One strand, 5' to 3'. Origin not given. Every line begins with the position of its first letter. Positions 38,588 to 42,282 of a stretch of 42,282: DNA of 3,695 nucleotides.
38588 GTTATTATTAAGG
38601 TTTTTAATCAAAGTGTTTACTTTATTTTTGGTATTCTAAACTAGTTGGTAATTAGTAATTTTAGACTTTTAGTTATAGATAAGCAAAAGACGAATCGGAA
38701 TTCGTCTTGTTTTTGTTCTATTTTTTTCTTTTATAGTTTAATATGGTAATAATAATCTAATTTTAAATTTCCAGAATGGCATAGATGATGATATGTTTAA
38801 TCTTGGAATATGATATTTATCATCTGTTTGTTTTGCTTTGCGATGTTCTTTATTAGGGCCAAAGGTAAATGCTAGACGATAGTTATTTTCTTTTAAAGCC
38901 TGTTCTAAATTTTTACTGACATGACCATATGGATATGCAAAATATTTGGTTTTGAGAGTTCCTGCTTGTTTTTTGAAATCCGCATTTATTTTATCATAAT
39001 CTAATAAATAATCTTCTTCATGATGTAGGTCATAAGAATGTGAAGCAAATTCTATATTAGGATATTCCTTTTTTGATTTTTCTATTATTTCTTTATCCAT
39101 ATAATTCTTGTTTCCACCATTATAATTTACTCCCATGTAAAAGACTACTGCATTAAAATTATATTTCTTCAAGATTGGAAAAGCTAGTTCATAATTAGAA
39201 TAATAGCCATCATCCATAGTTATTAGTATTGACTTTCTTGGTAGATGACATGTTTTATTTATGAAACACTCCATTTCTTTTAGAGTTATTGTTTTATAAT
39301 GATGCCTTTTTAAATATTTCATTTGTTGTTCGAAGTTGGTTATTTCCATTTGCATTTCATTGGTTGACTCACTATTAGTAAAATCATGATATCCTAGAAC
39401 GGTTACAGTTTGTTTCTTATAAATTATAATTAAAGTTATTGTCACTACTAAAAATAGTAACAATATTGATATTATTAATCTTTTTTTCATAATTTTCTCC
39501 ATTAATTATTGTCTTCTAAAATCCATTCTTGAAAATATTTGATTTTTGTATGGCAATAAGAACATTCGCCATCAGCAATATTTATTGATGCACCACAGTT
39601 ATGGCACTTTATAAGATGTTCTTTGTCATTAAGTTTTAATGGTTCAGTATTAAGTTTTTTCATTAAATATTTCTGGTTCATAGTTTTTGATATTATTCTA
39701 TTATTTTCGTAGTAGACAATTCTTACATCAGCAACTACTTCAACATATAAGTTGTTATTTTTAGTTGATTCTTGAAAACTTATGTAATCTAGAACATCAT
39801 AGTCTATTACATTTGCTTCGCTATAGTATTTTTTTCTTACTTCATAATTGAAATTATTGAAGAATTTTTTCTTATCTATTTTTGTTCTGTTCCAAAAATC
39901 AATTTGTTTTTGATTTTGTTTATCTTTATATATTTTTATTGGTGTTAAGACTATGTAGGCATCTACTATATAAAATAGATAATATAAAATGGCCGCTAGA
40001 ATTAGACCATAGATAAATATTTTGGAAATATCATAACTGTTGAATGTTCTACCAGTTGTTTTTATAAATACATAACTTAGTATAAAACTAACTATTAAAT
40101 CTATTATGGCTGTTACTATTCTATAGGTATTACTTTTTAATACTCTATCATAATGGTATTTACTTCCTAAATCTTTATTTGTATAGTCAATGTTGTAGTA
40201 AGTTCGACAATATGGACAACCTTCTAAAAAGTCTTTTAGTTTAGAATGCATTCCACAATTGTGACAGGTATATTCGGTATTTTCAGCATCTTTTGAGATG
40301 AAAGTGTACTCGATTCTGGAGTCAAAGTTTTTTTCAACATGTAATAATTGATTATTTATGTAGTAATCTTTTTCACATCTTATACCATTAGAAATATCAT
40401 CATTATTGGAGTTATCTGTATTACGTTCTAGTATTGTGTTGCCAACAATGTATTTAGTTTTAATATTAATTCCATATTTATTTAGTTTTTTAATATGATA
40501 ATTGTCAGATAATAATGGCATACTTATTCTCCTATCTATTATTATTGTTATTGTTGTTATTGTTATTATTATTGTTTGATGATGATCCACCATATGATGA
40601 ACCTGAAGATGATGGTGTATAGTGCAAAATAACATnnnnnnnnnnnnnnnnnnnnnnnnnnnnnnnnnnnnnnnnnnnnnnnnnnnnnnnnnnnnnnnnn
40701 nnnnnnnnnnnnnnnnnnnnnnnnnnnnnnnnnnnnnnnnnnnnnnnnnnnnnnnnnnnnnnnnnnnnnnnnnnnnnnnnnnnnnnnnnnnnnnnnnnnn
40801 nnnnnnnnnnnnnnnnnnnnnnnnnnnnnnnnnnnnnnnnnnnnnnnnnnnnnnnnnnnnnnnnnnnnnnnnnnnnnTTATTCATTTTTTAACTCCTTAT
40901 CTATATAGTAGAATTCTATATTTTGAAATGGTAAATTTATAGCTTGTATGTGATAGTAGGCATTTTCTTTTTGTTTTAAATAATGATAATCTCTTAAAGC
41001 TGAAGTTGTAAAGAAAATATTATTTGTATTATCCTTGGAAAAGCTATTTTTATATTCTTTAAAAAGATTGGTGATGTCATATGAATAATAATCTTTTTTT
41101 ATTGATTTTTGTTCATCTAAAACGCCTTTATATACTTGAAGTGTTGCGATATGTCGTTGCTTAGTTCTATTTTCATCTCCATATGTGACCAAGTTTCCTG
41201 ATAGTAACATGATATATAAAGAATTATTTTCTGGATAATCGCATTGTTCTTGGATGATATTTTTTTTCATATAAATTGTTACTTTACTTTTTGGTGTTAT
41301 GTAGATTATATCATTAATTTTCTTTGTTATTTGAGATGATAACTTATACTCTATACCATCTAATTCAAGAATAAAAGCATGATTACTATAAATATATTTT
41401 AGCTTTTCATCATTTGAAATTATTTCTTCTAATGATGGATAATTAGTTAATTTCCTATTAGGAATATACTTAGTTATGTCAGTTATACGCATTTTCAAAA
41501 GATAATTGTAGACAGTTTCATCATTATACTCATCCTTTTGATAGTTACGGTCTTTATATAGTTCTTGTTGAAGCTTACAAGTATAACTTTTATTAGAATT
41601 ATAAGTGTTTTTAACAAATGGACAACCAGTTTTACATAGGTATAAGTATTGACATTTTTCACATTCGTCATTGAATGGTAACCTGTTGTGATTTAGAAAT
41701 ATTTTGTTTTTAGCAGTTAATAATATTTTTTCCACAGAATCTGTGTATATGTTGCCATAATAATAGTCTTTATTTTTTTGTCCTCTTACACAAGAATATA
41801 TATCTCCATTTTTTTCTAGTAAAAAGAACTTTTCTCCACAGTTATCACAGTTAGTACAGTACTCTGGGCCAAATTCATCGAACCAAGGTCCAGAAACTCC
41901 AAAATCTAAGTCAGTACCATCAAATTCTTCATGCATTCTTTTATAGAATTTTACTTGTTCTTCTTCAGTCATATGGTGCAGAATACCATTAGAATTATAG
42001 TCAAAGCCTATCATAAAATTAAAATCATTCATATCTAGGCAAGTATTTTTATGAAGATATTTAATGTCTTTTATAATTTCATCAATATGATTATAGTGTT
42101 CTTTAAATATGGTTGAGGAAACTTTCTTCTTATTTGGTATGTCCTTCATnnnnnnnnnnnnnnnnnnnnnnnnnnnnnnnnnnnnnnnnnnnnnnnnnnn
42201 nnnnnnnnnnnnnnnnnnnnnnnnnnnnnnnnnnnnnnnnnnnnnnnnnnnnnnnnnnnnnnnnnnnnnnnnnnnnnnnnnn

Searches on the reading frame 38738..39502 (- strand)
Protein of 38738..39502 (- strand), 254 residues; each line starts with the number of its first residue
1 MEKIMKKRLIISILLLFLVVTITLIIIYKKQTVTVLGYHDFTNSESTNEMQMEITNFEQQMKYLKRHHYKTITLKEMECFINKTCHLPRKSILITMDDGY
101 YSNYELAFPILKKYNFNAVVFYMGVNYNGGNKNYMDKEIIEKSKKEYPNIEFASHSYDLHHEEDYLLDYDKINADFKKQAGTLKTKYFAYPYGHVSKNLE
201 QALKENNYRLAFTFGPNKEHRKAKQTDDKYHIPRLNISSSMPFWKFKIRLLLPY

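Call 102: search_protein_families(library=pfam, proteins=[window:38738-39502:-], max_evalue=0.0001)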
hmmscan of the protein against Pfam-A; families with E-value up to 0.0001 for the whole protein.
window:38738-39502:- (254 aa): 1 family
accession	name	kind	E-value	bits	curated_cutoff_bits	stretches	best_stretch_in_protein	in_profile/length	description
PF01522.26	Polysacc_deac_1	-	5e-16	59.2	23.1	1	88-210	5-123/124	Polysaccharide deacetylase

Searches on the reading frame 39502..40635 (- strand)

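Call 102: search_protein_families(library=pfam, proteins=[window:39502-40635:-], max_evalue=0.0001)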
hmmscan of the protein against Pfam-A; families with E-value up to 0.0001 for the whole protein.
window:39502-40635:- (377 aa): 1 family
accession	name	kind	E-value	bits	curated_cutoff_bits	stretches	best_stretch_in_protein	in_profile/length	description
PF01155.25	HypA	-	2.3e-05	24.8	28.9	0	309-364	34-95/112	Hydrogenase/urease nickel incorporation, metallochaperone, hypA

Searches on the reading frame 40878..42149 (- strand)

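Call 102: search_protein_families(library=pfam, proteins=[window:40878-42149:-], max_evalue=0.0001)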
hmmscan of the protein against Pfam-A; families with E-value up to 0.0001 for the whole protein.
window:40878-42149:- (423 aa): 1 family
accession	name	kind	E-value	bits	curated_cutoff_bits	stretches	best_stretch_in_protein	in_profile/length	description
PF13186.11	SPASM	-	9.2e-05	23.1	21.5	0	101-167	1-67/67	Iron-sulfur cluster-binding domain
